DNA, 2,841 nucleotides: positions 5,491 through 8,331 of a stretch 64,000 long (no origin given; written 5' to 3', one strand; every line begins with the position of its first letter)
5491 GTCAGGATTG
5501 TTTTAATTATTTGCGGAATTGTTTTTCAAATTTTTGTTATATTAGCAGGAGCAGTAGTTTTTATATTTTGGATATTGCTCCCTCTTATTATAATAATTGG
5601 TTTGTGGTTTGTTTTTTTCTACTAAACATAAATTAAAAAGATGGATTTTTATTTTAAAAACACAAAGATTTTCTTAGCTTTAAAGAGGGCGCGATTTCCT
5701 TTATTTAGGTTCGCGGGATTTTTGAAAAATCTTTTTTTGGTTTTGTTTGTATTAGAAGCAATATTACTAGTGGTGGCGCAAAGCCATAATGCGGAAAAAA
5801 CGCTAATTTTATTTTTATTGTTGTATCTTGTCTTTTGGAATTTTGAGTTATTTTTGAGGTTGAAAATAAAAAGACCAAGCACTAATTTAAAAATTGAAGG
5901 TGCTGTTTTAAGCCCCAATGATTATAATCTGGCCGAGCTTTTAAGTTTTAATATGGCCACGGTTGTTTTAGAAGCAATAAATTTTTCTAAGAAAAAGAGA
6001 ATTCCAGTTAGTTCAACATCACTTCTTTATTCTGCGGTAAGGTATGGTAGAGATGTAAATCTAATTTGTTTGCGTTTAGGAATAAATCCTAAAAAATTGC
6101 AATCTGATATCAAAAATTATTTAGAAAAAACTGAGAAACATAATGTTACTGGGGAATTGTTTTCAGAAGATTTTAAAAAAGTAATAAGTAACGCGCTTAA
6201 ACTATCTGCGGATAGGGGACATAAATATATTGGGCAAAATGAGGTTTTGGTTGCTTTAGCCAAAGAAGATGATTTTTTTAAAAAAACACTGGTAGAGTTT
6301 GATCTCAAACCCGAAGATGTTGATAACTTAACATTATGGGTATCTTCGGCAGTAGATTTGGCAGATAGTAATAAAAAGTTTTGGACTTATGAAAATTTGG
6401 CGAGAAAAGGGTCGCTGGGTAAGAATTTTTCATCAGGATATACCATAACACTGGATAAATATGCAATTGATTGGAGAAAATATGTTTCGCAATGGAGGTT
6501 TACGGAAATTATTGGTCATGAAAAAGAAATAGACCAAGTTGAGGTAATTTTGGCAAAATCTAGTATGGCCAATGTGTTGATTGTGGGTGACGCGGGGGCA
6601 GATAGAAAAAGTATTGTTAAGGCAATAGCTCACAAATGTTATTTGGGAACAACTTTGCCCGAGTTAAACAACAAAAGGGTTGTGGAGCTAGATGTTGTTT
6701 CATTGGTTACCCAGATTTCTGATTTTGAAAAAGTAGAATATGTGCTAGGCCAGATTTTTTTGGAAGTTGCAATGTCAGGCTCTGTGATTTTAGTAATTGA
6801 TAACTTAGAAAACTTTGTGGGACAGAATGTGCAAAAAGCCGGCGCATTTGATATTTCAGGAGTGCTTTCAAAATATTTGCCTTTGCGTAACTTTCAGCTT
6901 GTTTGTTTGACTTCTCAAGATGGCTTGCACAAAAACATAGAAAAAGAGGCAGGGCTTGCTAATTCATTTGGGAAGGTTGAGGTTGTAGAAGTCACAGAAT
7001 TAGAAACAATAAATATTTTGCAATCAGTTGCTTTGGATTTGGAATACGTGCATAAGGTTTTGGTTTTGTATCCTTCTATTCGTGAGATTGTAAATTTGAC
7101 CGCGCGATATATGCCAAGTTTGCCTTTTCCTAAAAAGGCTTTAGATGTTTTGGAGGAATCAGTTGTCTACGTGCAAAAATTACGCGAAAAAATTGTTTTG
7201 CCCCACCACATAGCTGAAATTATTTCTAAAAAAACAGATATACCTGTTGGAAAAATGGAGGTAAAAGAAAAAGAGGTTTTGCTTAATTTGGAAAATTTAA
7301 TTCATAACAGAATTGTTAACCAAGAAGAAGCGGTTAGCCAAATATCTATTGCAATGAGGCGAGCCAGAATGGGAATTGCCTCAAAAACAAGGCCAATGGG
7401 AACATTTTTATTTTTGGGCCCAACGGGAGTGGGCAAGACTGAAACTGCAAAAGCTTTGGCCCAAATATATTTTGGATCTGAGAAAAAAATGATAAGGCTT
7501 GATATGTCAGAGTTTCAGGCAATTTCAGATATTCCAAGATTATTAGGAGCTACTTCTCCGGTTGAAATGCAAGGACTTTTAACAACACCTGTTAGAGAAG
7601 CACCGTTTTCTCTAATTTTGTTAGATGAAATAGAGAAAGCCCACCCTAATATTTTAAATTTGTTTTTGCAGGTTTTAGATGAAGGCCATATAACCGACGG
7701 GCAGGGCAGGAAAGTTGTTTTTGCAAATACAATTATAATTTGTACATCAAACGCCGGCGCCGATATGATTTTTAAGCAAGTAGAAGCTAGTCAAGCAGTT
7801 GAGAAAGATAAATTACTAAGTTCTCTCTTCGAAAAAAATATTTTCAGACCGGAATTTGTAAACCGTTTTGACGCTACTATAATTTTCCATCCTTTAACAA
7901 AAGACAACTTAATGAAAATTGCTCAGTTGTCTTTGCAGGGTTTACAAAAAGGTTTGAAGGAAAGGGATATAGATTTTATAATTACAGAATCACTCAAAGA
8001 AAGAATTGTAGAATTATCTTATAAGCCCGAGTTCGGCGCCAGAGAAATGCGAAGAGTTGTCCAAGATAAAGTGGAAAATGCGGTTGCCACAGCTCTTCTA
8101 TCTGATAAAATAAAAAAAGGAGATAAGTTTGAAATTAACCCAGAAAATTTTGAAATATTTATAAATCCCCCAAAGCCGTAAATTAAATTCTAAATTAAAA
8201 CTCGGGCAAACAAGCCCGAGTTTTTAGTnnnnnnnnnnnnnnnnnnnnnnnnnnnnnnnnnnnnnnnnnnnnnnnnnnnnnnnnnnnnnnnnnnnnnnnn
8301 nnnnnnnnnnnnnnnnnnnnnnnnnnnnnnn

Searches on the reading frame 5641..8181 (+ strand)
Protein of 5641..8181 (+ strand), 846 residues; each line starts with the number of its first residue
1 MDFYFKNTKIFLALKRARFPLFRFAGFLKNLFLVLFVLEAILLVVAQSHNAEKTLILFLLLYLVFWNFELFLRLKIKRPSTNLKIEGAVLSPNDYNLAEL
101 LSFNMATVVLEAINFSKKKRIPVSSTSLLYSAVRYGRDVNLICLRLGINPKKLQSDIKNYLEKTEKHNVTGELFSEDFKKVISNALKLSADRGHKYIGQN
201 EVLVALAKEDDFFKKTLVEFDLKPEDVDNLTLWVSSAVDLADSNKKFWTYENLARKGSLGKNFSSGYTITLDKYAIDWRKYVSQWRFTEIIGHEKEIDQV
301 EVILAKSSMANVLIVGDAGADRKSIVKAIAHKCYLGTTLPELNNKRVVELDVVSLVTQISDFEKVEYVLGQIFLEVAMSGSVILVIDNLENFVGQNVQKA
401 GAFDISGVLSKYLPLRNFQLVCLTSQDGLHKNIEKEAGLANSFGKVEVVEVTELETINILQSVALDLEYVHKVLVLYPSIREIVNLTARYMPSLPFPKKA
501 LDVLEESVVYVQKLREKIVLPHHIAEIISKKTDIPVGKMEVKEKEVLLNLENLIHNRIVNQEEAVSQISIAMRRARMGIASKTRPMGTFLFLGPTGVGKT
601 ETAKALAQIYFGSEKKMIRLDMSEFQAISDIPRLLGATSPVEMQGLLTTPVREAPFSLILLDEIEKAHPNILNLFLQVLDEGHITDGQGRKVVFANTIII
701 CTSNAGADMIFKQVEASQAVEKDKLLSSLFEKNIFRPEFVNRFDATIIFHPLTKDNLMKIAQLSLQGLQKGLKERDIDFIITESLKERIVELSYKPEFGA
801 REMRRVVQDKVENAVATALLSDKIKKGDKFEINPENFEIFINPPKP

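Call 21: search_protein_families(library=pfam, proteins=[window:5641-8181:+], max_evalue=0.001)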
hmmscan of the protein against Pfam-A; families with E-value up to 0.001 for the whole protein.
window:5641-8181:+ (846 aa): 9 families
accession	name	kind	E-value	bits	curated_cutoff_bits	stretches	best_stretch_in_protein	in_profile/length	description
PF07724.20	AAA_2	-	1e-46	159.4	27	1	584-745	1-165/166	AAA domain (Cdc48 subfamily)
PF10431.15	ClpB_D2-small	-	1.2e-20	73.8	21.9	1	752-831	1-80/81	C-terminal, D2-small domain, of ClpB protein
PF00004.35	AAA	-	1.1e-11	45.8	21.2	1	590-711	2-115/131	ATPase family associated with various cellular activities (AAA)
PF07728.20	AAA_5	-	6.8e-10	39.5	22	1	589-707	2-125/139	AAA domain (dynein-related subfamily)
PF17871.7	AAA_lid_9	-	2.2e-08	34.4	22.8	1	454-517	3-66/104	AAA lid domain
PF00158.32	Sigma54_activat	-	3.2e-06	27.4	20.2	1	573-706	9-144/168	Sigma-54 interaction domain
PF05673.19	DUF815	-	7.6e-06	25.7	23.8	0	286-350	26-95/249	Protein of unknown function (DUF815)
PF20030.5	bpMoxR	-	3.3e-05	23.5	27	0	589-704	34-145/205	MoxR domain in the MoxR-vWA-beta-propeller ternary systems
PF01078.27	Mg_chelatase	-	0.00013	21.9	20.3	0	589-616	25-52/207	Magnesium chelatase, subunit ChlI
